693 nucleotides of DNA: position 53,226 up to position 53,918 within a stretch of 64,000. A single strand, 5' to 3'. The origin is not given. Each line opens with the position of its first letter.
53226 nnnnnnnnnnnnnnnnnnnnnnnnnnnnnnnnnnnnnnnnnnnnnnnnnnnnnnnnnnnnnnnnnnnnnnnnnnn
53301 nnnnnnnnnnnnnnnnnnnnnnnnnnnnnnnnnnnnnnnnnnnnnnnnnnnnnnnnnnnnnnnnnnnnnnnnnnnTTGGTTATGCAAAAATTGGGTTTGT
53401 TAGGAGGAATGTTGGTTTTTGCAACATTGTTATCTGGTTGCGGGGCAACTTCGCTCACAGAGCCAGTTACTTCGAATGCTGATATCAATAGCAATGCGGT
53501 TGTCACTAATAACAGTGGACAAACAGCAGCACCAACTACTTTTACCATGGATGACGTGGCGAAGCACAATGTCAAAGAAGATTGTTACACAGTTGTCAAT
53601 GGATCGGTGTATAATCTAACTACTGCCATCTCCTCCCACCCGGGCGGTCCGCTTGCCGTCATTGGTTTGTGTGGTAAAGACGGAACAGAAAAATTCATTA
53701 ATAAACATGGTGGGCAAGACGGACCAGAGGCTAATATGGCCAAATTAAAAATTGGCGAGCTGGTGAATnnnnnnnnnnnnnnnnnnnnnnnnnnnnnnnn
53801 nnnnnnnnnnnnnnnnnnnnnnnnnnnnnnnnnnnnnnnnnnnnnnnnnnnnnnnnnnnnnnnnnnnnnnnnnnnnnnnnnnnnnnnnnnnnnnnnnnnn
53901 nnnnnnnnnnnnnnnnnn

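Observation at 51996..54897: ECF sigma / membrane anti-sigma module followed by three metalloprotein-like envelope genes (cytochrome b5-like lipoprotein, Met/His-rich secreted protein, cupin)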

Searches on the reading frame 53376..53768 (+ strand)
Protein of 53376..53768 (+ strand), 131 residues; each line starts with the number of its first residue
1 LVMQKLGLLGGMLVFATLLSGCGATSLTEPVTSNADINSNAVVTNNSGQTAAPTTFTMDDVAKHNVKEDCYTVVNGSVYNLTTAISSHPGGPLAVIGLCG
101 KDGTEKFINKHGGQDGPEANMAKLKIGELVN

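Call 3: search_protein_families(library=pfam, proteins=[window:53376-53768:+], max_evalue=0.1)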
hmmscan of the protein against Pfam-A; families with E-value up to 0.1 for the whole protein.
window:53376-53768:+ (131 aa): 1 family
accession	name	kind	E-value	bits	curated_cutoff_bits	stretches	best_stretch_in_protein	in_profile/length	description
PF00173.33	Cyt-b5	-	5.2e-15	55.7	23.7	1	57-129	1-73/74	Cytochrome b5-like Heme/Steroid binding domain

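Call 4: search_protein_families(library=ncbifam, proteins=[window:53376-53768:+], max_evalue=0.1)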
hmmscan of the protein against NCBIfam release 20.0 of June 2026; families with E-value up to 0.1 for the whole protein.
window:53376-53768:+ (131 aa): 1 family
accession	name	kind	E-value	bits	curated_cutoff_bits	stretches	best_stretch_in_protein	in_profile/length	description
NF040519.1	Sbal_3080_fam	subfamily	0.035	14.5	80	1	13-69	3-59/136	Sbal_3080 family lipoprotein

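Call 8: find_homologous_proteins(query=window:53376-53768:+)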
Query window:53376-53768:+ (131 aa): 8 proteins with E <= 0.001 among 37 candidates.
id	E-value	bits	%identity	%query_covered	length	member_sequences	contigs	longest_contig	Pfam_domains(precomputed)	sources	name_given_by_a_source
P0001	9.7e-79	279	100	98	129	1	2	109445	PF00173.34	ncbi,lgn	-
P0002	9.0e-39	150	61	83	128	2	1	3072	PF00173.34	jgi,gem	-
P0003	5.5e-37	144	56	85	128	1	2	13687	PF00173.34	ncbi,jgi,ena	-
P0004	2.6e-22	97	56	57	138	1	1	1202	PF00173.34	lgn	-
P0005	1.0e-18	85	51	59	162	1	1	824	PF00173.34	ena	-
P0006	9.1e-15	73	47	60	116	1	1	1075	PF00173.34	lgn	-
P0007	4.2e-11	61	43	62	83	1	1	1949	PF00173.34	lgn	-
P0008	1.6e-8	53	53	40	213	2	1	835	PF00173.34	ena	-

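Call 9: find_encoding_contigs(protein=P0001, flank=6000, max_places=4)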
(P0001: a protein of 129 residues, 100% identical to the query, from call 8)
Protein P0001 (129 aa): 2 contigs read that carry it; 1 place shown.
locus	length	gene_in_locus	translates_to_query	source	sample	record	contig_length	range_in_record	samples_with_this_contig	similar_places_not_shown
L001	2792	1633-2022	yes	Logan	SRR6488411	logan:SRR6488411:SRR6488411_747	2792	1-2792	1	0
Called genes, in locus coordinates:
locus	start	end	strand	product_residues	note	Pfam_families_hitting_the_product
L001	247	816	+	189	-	PF04542:Sigma70_r2, PF08281:Sigma70_r4_2, PF04545:Sigma70_r4 (weak)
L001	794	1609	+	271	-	-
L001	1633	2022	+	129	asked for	PF00173:Cyt-b5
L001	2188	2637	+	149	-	-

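Call 10: find_encoding_contigs(protein=P0003, flank=6000, max_places=4)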
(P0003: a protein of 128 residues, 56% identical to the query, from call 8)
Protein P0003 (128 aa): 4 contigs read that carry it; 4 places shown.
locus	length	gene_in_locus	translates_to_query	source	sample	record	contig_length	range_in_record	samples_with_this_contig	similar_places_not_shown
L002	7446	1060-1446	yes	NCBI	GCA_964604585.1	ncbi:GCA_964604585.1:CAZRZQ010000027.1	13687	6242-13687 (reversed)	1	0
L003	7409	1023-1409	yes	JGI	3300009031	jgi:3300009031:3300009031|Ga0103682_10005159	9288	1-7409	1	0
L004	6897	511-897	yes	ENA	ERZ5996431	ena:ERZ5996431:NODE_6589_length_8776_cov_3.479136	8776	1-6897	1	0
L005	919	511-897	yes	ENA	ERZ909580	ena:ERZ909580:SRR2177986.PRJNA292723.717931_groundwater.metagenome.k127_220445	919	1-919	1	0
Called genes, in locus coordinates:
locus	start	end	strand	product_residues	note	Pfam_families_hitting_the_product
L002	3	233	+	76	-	?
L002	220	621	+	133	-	-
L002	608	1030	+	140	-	-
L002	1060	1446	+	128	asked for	PF00173:Cyt-b5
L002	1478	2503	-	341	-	-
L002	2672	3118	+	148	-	-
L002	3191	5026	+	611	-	PF25917:BSH_RND, PF25990:Beta-barrel_YknX, PF25975:CzcB_C (faint), PF25989:YknX_C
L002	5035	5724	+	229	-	PF00005:ABC_tran, PF02463:SMC_N (faint), PF13175:AAA_15 (faint), PF13401:AAA_22 (faint)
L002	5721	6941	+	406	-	PF12704:MacB_PCD, PF02687:FtsX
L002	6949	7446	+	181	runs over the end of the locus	-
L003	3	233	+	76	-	?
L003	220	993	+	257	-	-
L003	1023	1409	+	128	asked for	PF00173:Cyt-b5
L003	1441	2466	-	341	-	-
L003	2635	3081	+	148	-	-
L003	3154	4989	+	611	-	PF25917:BSH_RND, PF25990:Beta-barrel_YknX, PF25975:CzcB_C (faint), PF25989:YknX_C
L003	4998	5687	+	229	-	PF00005:ABC_tran, PF02463:SMC_N (faint), PF13175:AAA_15 (faint), PF13401:AAA_22 (faint)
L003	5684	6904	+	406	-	PF12704:MacB_PCD, PF02687:FtsX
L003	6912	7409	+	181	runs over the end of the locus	-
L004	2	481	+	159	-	?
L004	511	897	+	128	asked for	PF00173:Cyt-b5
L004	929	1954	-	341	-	-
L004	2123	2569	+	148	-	-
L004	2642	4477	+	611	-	PF25917:BSH_RND, PF25990:Beta-barrel_YknX, PF25975:CzcB_C (faint), PF25989:YknX_C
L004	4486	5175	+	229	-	PF00005:ABC_tran, PF02463:SMC_N (faint), PF13175:AAA_15 (faint), PF13401:AAA_22 (faint)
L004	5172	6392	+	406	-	PF12704:MacB_PCD, PF02687:FtsX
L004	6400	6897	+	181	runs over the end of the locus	-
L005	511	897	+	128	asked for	PF00173:Cyt-b5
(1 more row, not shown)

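Call 11: find_encoding_contigs(protein=P0002, flank=6000, max_places=4)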
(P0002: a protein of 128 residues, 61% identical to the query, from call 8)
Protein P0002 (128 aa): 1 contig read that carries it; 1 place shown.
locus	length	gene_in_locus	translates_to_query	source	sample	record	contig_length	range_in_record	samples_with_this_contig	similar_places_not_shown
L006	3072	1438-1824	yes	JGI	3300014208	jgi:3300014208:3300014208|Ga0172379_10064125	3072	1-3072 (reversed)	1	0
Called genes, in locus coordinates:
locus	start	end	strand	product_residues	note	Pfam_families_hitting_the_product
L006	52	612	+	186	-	PF04542:Sigma70_r2, PF08281:Sigma70_r4_2, PF04545:Sigma70_r4 (weak)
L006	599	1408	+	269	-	-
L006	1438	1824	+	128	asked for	PF00173:Cyt-b5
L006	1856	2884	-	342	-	-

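Call 16: search_solved_structures(query=window:53376-53768:+, max_evalue=0.001, show_alignments=2)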
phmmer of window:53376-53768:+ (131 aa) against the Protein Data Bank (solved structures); distinct sequences matched with E-value up to 0.001: 51.
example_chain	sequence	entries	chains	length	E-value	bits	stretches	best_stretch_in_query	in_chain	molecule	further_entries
4b8n_A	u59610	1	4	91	1.4e-12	51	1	52-111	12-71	CYTOCHROME B5-HOST ORIGIN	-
2i89_A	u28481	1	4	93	4.4e-11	46.1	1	45-118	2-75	Cytochrome b5 type B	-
2ibj_A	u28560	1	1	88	1.1e-10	44.8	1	55-130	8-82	Cytochrome b5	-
1cxy_A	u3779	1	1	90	2.1e-10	43.9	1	53-118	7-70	CYTOCHROME B5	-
1awp_A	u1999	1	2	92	3.8e-10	43.1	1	47-116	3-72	CYTOCHROME B5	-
1lj0_A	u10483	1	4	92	4.3e-10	42.9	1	45-118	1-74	Cytochrome B5 outer mitochondrial membrane isoform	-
3mus_A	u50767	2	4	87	1.2e-09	41.5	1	52-116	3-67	Cytochrome b5 type B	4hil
1b5m_A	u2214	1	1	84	1.7e-09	41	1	53-116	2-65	CYTOCHROME B5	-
1eue_A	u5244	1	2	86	2e-09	40.8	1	52-115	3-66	CYTOCHROME B5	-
3lf5_A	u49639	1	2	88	2.2e-09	40.6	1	57-112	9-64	Cytochrome b5 reductase 4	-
1icc_A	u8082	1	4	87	2.3e-09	40.6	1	52-116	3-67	CYTOCHROME B5 OUTER MITOCHONDRIAL MEMBRANE ISOFORM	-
3ks0_A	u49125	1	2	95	3.9e-09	39.8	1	59-112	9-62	Cytochrome b2, mitochondrial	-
2oz0_A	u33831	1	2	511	1.2e-08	38.3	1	59-111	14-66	Cytochrome b2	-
1szf_A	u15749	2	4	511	1.2e-08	38.2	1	59-111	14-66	Cytochrome b2, mitochondrial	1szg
1fcb_A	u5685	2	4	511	1.3e-08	38.2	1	59-111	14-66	FLAVOCYTOCHROME B2 | CYTOCHROME B2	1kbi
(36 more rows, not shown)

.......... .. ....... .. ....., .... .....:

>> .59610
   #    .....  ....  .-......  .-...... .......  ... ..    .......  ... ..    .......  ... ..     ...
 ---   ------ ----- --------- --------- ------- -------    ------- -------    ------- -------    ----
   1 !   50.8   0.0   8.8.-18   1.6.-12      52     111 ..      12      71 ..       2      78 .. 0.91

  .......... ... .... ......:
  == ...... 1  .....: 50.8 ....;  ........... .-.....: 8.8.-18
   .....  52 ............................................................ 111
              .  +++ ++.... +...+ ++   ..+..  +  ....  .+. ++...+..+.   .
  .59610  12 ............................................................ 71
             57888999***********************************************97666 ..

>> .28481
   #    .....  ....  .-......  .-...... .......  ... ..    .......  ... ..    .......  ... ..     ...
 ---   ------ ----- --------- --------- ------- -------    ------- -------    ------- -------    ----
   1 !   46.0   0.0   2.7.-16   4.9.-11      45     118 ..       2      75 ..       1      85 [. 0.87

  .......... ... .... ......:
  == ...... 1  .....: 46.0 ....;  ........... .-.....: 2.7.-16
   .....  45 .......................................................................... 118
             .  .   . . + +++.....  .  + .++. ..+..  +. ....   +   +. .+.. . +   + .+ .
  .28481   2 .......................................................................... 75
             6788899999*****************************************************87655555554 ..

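Call 35: find_homologous_proteins(query=A3, max_evalue=1e-8)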
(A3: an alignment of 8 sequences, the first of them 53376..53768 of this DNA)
Query A3 (8 sequences) (131 aa, profile of the alignment): 250 proteins with E <= 1e-8 among 8000 candidates; the best 120 are listed.
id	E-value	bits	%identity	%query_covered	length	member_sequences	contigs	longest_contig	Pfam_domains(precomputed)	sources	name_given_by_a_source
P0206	6.0e-88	310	48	59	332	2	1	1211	PF00173.34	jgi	jgi:cytochrome b involved in lipid metabolism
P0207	3.1e-83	294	55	47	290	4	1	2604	PF00173.34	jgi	-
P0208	5.2e-59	216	37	73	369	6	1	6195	PF09990.15,PF00173.34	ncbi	-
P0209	2.3e-58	214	48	57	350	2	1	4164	PF09990.15,PF00173.34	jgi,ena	-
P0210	7.1e-58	212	47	60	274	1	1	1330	PF00173.34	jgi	-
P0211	1.1e-56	209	47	56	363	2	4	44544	PF09990.15,PF00173.34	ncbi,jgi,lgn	jgi:cytochrome b involved in lipid metabolism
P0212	1.5e-56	208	45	57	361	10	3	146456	PF09990.15,PF00173.34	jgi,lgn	jgi:cytochrome b involved in lipid metabolism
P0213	4.0e-56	207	43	63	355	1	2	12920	PF09990.15,PF00173.34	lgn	-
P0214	4.0e-56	207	40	57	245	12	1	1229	PF00173.34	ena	-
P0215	1.1e-55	205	48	57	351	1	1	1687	PF09990.15,PF00173.34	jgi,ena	jgi:hypothetical protein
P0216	2.2e-55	204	41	57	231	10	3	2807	PF00173.34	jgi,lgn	jgi:cytochrome b involved in lipid metabolism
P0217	7.8e-54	199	43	57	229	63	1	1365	PF00173.34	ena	-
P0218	1.7e-53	198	41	57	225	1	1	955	PF00173.34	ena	-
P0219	8.0e-53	196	39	83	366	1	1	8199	PF09990.15,PF00173.34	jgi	jgi:cytochrome b involved in lipid metabolism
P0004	2.2e-50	188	56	57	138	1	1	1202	PF00173.34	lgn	-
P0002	1.8e-48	182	61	83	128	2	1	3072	PF00173.34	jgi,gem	-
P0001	1.2e-47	179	100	98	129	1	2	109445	PF00173.34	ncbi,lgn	-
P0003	1.2e-47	179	56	85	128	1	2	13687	PF00173.34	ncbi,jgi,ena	-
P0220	1.7e-47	179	37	79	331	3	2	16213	PF00173.34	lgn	-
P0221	1.8e-46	175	56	40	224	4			PF00173.34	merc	-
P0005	8.1e-44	167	51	59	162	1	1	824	PF00173.34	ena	-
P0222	1.6e-43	166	32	40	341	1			PF00173.34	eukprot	eukprot:GILI01013293.1.p1 GENE.GILI01013293.1~~GILI01013293.1.p1 ORF type:complete len:358 (+),score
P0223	4.1e-43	165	50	40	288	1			PF00173.34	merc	-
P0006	6.4e-41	157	47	60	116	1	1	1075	PF00173.34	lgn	-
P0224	1.2e-40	157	29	96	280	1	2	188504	PF00173.34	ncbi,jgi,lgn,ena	ncbi:MAG: cytochrome b5-like heme/steroid binding domain-containing protein [Patescibacteria group b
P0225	7.3e-40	154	31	94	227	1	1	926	PF00173.34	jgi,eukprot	eukprot:CAMPEP_0196653632 /NCGR_PEP_ID=MMETSP1086-20130531/3283_1 /TAXON_ID=77921 /ORGANISM="Cyanopt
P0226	1.0e-38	150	46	57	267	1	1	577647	PF00173.34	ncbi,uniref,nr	ncbi:Cytochrome b5-like Heme/Steroid binding domain protein [Candidatus Bilamarchaeum dharawalense]|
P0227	2.5e-38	149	49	57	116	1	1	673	PF00173.34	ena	-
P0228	3.1e-38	149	36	90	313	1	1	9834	PF00173.34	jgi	jgi:cytochrome b involved in lipid metabolism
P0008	3.8e-37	145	53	40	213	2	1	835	PF00173.34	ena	-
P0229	9.2e-37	144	45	57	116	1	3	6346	PF00173.34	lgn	-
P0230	2.8e-35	139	44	62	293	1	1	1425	PF00173.34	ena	-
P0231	1.5e-34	137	59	57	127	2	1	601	PF00173.34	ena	-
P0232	1.7e-34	137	49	70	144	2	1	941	PF00173.34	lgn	-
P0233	6.5e-34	135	47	56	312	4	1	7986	PF00173.34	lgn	-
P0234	7.0e-34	135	42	56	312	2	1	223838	PF00173.34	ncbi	-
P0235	8.3e-34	134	52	69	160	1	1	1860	PF00173.34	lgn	-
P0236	2.9e-33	133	55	56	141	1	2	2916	PF00173.34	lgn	-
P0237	9.2e-33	131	40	75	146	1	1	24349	PF00173.34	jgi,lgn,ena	-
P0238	1.8e-32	130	48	64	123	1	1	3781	PF00173.34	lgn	-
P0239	2.0e-32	130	45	57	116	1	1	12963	PF00173.34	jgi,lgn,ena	-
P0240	4.0e-32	129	40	69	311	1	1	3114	PF00173.34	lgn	-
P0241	4.2e-32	129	43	57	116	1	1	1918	PF00173.34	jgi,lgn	-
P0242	4.8e-32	129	49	59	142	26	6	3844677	PF00173.34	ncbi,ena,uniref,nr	ncbi:conserved exported protein of unknown function [Micropruina glycogenica]|uniref:Cytochrome b5 h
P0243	3.4e-31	126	50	58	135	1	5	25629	PF00173.34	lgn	-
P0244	5.9e-30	122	45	57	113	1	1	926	PF00173.34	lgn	-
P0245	7.1e-30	122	61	57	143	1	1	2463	PF00173.34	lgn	-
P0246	7.4e-30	122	48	57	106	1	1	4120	PF00173.34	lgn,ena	-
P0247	1.0e-29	121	58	56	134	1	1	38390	PF00173.34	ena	-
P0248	1.1e-29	121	43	63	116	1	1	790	PF00173.34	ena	-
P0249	1.1e-29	121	48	64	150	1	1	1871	PF00173.34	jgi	jgi:cytochrome b involved in lipid metabolism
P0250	1.1e-29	121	41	76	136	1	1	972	PF00173.34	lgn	-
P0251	1.4e-29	121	45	66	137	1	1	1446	PF00173.34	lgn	-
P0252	1.4e-29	121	29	90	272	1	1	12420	PF00173.34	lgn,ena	-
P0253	2.4e-29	120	39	57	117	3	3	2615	PF00173.34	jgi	jgi:cytochrome b involved in lipid metabolism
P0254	4.1e-29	119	43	55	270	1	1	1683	PF09990.15,PF00173.34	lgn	-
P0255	7.6e-29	118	37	79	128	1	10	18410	PF00173.34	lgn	-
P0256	8.6e-29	118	31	59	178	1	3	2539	PF00173.34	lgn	-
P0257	1.2e-28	118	43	82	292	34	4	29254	PF09990.15,PF00173.34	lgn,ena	-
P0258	1.6e-28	117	47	57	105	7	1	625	PF00173.34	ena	-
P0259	1.8e-28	117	47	57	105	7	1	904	PF00173.34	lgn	-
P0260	2.4e-28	117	46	61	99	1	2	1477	PF00173.34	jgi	jgi:cytochrome b involved in lipid metabolism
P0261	3.3e-28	116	42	56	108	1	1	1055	PF00173.34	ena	-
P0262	3.4e-28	116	46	56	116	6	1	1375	PF00173.34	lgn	-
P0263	3.6e-28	116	44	68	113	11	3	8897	PF00173.34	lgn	-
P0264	5.5e-28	116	37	96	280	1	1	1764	PF09990.15,PF00173.34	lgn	-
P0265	5.6e-28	116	51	58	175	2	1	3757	PF00173.34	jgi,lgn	jgi:cytochrome b involved in lipid metabolism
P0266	6.6e-28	115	47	61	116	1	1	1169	PF00173.34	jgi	jgi:cytochrome b involved in lipid metabolism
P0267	6.7e-28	115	46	76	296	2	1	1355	PF00173.34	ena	-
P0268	7.5e-28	115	48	41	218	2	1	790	PF00173.34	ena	-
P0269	7.5e-28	115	49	51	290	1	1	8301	PF00173.34,PF00041.28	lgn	-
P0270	8.1e-28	115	44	67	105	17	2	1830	PF00173.34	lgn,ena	-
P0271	1.2e-27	114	48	56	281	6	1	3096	PF09990.15,PF00173.34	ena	-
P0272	1.7e-27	114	48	56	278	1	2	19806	PF09990.15,PF00173.34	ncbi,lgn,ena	-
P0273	2.9e-27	113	41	63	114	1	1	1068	PF00173.34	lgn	-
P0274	4.8e-27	113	45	56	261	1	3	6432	PF00173.34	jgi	jgi:cytochrome b involved in lipid metabolism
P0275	5.3e-27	112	50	41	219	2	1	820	PF00173.34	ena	-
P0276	5.5e-27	112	43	57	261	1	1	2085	PF00173.34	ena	-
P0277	5.5e-27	112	42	64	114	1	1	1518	PF00173.34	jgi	jgi:cytochrome b involved in lipid metabolism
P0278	5.7e-27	112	46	69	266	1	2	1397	PF00173.34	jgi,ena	jgi:hypothetical protein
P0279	6.1e-27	112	56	62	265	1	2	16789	PF09990.15,PF00173.34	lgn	-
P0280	6.1e-27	112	46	56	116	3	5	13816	PF00173.34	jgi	jgi:cytochrome b involved in lipid metabolism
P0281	6.5e-27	112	45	57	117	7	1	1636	PF00173.34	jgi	jgi:cytochrome b involved in lipid metabolism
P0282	6.8e-27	112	39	56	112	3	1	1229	PF00173.34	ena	-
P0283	7.0e-27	112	45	56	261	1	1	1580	PF00173.34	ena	-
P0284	7.2e-27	112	30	94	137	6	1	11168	PF00173.34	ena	-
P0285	7.2e-27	112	44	57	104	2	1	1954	PF00173.34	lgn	-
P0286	8.9e-27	112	43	61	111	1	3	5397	PF00173.34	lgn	-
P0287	1.2e-26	111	45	56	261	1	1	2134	PF00173.34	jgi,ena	jgi:cytochrome b involved in lipid metabolism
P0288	1.2e-26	111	45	56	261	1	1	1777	PF00173.34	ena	-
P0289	1.6e-26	111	45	56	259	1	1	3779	PF00173.34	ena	-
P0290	1.7e-26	111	48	54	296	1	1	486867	PF00173.34,PF00041.28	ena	-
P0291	2.0e-26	111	47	50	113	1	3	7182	PF00173.34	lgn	-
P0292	2.3e-26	110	48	43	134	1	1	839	PF00173.34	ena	-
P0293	4.0e-26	110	47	45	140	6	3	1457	PF00173.34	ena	-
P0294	4.4e-26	109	43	58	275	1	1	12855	PF00173.34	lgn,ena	-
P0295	5.4e-26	109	35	82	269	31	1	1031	PF09990.15,PF00173.34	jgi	jgi:cytochrome b involved in lipid metabolism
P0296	6.1e-26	109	39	77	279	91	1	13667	PF00173.34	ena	-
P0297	6.7e-26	109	44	60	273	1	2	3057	PF00173.34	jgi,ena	jgi:cytochrome b involved in lipid metabolism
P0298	7.7e-26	109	35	79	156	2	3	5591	PF00173.34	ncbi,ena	-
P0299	8.1e-26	109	43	60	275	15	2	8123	PF00173.34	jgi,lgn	jgi:cytochrome b involved in lipid metabolism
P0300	8.2e-26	109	49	58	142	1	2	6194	PF00173.34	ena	-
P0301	9.2e-26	108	44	60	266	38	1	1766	PF00173.34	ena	-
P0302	1.0e-25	108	49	51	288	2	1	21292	PF00173.34,PF00041.28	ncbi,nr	ncbi:MAG: cytochrome b5 domain-containing protein [bacterium]|nr:cytochrome b5 domain-containing pro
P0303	1.4e-25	108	42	58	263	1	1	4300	PF09990.15,PF00173.34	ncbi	-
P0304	1.6e-25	108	46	53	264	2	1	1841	PF09990.15,PF00173.34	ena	-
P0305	1.7e-25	108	44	63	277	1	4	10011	PF00173.34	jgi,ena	jgi:hypothetical protein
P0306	1.7e-25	108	44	63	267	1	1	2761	PF00173.34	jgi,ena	jgi:cytochrome b involved in lipid metabolism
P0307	1.7e-25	108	46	56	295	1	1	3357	PF00173.34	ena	-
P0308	2.3e-25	107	45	63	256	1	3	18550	PF00173.34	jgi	jgi:cytochrome b involved in lipid metabolism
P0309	2.4e-25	107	40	76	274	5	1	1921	PF00173.34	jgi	-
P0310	2.6e-25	107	42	55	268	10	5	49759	PF09990.15,PF00173.34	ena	-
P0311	2.8e-25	107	46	56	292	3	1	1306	PF00173.34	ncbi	-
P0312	2.9e-25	107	43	63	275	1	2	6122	PF00173.34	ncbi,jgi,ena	jgi:cytochrome b involved in lipid metabolism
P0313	3.2e-25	107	37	84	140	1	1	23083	PF00173.34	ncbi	-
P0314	3.2e-25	107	45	56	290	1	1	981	PF00173.34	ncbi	-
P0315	3.5e-25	107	45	56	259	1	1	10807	PF00173.34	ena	-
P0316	3.6e-25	106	42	56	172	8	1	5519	PF00173.34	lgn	-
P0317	4.0e-25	106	43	60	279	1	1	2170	PF00173.34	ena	-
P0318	4.1e-25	106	45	56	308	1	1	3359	PF00173.34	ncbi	-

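Call 58: find_encoding_contigs(protein=P0247, flank=5000, max_places=2)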
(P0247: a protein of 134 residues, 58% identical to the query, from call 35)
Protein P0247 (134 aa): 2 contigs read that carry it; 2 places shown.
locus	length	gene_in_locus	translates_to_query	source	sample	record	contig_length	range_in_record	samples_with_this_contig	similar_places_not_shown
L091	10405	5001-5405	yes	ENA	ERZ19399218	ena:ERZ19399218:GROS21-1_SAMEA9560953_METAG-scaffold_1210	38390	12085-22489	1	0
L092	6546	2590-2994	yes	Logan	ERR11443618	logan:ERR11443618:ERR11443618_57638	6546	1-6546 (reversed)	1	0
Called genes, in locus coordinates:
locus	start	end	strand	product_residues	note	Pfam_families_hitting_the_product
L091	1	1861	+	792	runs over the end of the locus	PF04932:Wzy_C, PF13181:TPR_8 (faint), PF14559:TPR_19 (faint)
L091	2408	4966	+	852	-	PF07517:SecA_DEAD, PF01043:SecA_PP_bind, PF21090:P-loop_SecA, PF07516:SecA_SW, PF02810:SEC-C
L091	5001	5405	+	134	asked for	PF00173:Cyt-b5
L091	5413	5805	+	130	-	PF07681:DoxX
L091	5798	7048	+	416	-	PF07690:MFS_1, PF00083:Sugar_tr, PF12832:MFS_1_like, PF07690:MFS_1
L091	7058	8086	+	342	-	PF01594:AI-2E_transport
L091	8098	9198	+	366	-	PF03690:MYG1_exonuc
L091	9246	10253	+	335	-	PF01018:GTP1_OBG, PF01926:MMR_HSR1, PF02421:FeoB_N (weak)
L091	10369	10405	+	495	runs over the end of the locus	PF02934:GatB_N, PF02637:GatB_Yqey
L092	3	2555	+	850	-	?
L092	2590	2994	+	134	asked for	PF00173:Cyt-b5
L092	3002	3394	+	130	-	PF07681:DoxX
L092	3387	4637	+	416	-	PF07690:MFS_1, PF00083:Sugar_tr, PF12832:MFS_1_like, PF07690:MFS_1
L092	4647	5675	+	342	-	PF01594:AI-2E_transport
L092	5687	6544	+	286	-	?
